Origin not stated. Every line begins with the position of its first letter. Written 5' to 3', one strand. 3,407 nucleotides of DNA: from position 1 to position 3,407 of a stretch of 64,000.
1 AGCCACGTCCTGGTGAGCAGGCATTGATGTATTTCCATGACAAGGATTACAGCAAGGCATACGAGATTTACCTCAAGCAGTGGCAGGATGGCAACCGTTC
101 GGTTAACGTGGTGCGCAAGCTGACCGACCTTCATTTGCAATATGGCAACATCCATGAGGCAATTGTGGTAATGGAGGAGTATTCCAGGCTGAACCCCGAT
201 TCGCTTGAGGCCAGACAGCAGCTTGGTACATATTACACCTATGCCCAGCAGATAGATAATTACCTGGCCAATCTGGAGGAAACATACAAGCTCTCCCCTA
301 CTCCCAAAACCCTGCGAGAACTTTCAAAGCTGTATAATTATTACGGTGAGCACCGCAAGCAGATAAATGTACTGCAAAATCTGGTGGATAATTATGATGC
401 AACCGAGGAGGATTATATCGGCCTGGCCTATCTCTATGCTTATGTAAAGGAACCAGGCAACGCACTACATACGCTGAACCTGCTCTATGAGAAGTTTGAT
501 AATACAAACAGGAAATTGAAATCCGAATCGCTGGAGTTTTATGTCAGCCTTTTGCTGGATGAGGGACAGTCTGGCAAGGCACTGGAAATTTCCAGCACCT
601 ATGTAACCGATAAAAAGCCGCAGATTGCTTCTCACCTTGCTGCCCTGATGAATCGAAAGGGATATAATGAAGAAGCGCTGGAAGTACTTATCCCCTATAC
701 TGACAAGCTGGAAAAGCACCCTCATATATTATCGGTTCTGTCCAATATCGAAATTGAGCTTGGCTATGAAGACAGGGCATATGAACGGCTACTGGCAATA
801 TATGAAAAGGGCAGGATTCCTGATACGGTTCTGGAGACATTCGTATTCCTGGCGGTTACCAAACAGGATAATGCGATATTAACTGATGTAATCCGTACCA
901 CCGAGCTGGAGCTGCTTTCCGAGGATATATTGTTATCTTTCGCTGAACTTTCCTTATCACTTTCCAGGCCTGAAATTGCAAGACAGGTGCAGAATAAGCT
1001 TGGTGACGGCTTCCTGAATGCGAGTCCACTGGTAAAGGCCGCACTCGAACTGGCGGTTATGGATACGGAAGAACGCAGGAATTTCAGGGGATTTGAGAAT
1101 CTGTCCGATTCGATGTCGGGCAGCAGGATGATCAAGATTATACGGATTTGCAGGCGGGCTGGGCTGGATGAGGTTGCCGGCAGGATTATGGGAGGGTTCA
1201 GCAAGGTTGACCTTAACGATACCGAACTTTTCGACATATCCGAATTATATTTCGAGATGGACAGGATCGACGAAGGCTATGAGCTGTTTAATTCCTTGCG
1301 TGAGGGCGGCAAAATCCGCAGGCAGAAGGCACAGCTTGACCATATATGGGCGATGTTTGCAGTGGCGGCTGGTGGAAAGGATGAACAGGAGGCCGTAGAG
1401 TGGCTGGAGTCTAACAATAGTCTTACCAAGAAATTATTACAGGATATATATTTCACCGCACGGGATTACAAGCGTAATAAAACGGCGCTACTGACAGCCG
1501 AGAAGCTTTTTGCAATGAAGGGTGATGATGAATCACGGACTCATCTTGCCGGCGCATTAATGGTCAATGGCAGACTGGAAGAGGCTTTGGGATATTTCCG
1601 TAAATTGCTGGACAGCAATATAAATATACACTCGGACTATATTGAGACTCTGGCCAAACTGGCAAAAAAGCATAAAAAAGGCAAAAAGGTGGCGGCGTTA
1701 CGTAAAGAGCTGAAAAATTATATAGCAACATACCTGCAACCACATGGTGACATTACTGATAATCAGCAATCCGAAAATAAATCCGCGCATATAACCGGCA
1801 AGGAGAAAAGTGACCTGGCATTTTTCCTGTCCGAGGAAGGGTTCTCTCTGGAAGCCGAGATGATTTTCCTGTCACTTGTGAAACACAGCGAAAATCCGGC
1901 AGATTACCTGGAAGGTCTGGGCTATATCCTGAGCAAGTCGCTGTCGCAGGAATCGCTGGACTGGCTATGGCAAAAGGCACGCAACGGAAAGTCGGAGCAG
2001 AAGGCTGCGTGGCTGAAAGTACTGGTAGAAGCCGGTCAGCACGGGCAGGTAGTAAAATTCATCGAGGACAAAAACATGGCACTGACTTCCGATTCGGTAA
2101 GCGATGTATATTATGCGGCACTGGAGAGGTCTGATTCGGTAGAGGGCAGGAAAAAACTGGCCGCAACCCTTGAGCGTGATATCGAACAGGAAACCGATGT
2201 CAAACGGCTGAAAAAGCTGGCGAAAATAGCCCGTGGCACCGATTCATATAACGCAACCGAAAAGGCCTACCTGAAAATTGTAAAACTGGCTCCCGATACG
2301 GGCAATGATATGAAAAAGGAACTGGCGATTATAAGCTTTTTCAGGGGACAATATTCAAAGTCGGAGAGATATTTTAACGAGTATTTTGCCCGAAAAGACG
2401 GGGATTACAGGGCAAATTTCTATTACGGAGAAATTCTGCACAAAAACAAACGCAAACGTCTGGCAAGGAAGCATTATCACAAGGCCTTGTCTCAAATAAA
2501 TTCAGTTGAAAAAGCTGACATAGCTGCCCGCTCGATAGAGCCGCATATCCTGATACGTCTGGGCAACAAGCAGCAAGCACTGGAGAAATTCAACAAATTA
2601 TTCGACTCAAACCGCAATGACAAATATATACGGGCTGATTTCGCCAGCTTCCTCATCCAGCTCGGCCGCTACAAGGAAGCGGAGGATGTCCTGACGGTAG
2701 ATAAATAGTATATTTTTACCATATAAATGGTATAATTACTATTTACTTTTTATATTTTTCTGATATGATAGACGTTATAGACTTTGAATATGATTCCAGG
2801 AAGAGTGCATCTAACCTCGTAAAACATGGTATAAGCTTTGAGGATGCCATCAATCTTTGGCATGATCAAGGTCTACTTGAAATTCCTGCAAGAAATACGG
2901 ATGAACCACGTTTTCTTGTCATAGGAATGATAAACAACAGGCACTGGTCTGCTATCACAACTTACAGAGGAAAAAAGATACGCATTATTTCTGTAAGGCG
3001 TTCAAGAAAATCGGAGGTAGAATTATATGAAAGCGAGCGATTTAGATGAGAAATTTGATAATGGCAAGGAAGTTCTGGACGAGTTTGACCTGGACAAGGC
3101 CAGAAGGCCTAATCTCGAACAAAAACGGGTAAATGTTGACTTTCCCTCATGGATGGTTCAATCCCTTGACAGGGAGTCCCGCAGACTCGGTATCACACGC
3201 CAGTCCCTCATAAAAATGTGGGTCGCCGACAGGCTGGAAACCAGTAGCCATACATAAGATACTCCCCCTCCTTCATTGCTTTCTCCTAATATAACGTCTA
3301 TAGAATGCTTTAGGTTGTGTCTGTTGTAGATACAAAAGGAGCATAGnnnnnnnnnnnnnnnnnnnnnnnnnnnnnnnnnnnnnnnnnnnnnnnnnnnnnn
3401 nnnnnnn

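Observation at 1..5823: PelD-like / PelE-like pair plus a large TPR protein, without PelF/PelG or any glycosyltransferase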

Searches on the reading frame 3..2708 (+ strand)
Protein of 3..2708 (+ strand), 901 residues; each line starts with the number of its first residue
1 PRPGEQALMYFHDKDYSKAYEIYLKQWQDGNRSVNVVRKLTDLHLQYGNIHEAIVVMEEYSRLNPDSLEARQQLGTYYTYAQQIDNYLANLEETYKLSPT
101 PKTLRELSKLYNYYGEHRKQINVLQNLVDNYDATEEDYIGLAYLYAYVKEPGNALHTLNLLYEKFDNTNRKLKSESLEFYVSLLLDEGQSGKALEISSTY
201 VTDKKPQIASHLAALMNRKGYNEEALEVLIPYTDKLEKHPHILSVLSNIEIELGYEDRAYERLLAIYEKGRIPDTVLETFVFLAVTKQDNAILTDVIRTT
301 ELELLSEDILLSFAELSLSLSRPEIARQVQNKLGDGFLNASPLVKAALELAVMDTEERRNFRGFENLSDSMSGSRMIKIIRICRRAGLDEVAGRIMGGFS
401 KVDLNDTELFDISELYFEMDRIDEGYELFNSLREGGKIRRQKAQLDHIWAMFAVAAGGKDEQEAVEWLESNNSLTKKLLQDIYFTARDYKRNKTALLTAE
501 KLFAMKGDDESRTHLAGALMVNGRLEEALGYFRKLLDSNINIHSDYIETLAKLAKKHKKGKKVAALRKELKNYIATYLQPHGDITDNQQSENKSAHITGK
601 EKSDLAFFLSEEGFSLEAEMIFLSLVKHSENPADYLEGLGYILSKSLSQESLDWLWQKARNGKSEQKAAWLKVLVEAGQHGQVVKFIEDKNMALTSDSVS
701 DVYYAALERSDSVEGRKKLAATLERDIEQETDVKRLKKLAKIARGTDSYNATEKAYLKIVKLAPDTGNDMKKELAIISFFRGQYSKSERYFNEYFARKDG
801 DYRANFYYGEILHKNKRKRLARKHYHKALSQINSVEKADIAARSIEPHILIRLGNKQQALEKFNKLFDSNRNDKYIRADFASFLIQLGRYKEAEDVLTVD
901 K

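Call 8: search_protein_families(library=pfam, proteins=[window:3-2708:+], max_evalue=0.01)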
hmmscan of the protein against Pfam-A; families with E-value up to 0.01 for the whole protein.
window:3-2708:+ (901 aa): 7 families
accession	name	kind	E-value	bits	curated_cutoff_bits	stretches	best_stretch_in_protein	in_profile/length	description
PF14559.12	TPR_19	-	1.6e-16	60.8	25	1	853-897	4-48/68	Tetratricopeptide repeat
PF13428.12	TPR_14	-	3.3e-14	52.4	23.5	0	36-75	3-42/44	Tetratricopeptide repeat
PF12895.13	ANAPC3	-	8e-12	45.7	27.2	1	489-553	2-69/82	Anaphase-promoting complex, cyclosome, subunit 3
PF13432.12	TPR_16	-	1.4e-11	45.1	32.7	1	780-829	9-58/65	Tetratricopeptide repeat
PF07719.23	TPR_2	-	2.1e-07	30.9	27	0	803-830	2-29/34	Tetratricopeptide repeat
PF13429.12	TPR_15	-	1.3e-05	25.2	26.2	1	851-895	225-269/280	Tetratricopeptide repeat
PF24575.1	TPR_Slam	-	0.00051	20.9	35.2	0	853-895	60-102/104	Surface lipoprotein assembly modifier, N-terminal TPR repeats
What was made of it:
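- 1..2708 (+): PelB-like periplasmic TPR scaffold gene. Its 5' end lies about 28 codons upstream of the window. All TPR, with no C-terminal porin region. TPR Pfam matches span residues 14-897 (call 8).
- On PelB: The protein ends within a TPR match (residues 853-897 of 901) (call 8).
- Checked: Pfam TPR families match from residue 14 to 897 of 901, and the last match (TPR_19) covers residues 853-897, so there is no room for a C-terminal barrel (call 8).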

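Call 9: search_protein_families(library=ncbifam, proteins=[window:3-2708:+], max_evalue=0.01)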
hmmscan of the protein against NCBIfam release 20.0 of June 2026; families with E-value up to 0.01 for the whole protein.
window:3-2708:+ (901 aa): 6 families
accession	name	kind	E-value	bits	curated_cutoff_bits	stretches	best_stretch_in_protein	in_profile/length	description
TIGR02917.1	PEP_TPR_lipo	equivalog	2.3e-19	68.8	312.2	2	14-198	513-693/899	XrtA/PEP-CTERM system TPR-repeat protein PrsT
NF052415.1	T3SS_chap_SctY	equivalog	6.6e-09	36.2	70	1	35-96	7-68/106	type III secretion apparatus assembly chaperone SctY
NF040959.1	MamA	equivalog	8.8e-06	25.3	200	1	15-126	52-164/204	magnetosome protein MamA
TIGR00540.1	TPR_hemY_coli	hypoth_equivalog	0.0012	17.6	142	0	14-119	275-377/385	heme biosynthesis-associated TPR protein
TIGR00756.2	PPR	repeat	0.0024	17.9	20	0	518-540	9-31/35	pentatricopeptide repeat protein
NF011721.1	PRK15174.1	equivalog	0.0068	14.6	1200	0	815-897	263-341/656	Vi polysaccharide transport protein VexE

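Call 79: search_solved_structures(query=window:3-2708:+, max_evalue=0.01)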
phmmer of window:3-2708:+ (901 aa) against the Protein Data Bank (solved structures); distinct sequences matched with E-value up to 0.01: 7.
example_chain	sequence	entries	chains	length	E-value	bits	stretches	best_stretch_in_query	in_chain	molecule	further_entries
3urz_A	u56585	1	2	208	9.7e-06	27.7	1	5-135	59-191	Uncharacterized protein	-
9gzg_A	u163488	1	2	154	0.00023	23.1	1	10-128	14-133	Engineered CTPR protein with glutamic acids for conductivity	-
7obi_A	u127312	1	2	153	0.0039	19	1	9-128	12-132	CTPR-rv4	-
9qhb_A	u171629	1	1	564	0.0041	19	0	9-76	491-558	Engineered tetratricopeptide repeat protein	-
9qhc_A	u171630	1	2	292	0.006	18.4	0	9-76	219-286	Engineered tetratricopeptide repeat protein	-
5khu_X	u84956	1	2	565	0.0063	18.3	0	10-143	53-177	Anaphase-promoting complex subunit 7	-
8bu0_A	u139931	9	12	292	0.0087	17.9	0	9-99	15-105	Consensus tetratricopeptide repeat protein | Crystal structure of an 8-repeat consensus TPR superhelix with Zinc. | Monomer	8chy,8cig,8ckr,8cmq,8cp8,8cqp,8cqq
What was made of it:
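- On PelB: Calls 8, 9, 79.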

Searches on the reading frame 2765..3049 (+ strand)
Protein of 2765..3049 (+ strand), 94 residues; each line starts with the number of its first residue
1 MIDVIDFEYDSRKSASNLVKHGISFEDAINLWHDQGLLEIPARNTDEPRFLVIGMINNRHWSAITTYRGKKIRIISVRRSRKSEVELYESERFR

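Call 8: search_protein_families(library=pfam, proteins=[window:2765-3049:+], max_evalue=0.01)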
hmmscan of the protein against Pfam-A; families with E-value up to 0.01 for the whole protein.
window:2765-3049:+ (94 aa): 1 family
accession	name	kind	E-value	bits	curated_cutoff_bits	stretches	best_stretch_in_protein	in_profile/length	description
PF04365.19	BrnT_toxin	-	4.5e-25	88.2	34.5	1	9-84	1-77/77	Ribonuclease toxin, BrnT, of type II toxin-antitoxin system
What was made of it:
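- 2765..3049 (+): brnT toxin gene, part of a cassette inserted between pelB and pelD. Pfam BrnT_toxin, E = 4.5e-25 (call 8).
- Checked: brnT, 2765..3049: Pfam BrnT_toxin, E = 4.5e-25 (call 8).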

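Call 9: search_protein_families(library=ncbifam, proteins=[window:2765-3049:+], max_evalue=0.01)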
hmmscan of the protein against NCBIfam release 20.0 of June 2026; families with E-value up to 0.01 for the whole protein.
window:2765-3049:+ (94 aa): 0 families

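Call 67: search_protein_families(library=padloc, proteins=[window:2765-3049:+], max_evalue=0.01)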
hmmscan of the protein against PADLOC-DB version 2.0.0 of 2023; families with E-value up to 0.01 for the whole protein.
window:2765-3049:+ (94 aa): 0 families

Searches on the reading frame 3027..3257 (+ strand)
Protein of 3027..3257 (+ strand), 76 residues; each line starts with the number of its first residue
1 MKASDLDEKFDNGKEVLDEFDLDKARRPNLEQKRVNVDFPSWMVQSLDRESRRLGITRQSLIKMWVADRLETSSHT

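Call 8: search_protein_families(library=pfam, proteins=[window:3027-3257:+], max_evalue=0.01)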
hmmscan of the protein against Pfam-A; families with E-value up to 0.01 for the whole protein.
window:3027-3257:+ (76 aa): 1 family
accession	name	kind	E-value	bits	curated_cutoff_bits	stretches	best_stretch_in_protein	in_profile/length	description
PF12441.14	CopG_antitoxin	-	0.00043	21.4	28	1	19-68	23-78/79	CopG antitoxin of type II toxin-antitoxin system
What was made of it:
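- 3027..3257 (+): brnA antitoxin gene, overlapping brnT by 23 nt. Pfam CopG_antitoxin, E = 4e-4 (call 8).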

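Call 9: search_protein_families(library=ncbifam, proteins=[window:3027-3257:+], max_evalue=0.01)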
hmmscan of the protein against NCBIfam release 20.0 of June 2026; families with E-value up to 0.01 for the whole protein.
window:3027-3257:+ (76 aa): 1 family
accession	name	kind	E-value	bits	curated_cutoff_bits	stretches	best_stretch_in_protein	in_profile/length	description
NF047399.1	BrnA_antitoxin_add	equivalog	9.2e-36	121.9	60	1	1-70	1-70/70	type II toxin-antitoxin system BrnA family antitoxin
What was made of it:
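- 3027..3257 (+): NCBIfam BrnA_antitoxin_add, E = 9e-36, above its cut-off (call 9).
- Checked: brnA, 3027..3257: NCBIfam BrnA, E = 9e-36 (call 9).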

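Call 67: search_protein_families(library=padloc, proteins=[window:3027-3257:+], max_evalue=0.01)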
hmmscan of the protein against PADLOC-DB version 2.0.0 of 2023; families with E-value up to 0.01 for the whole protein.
window:3027-3257:+ (76 aa): 0 families
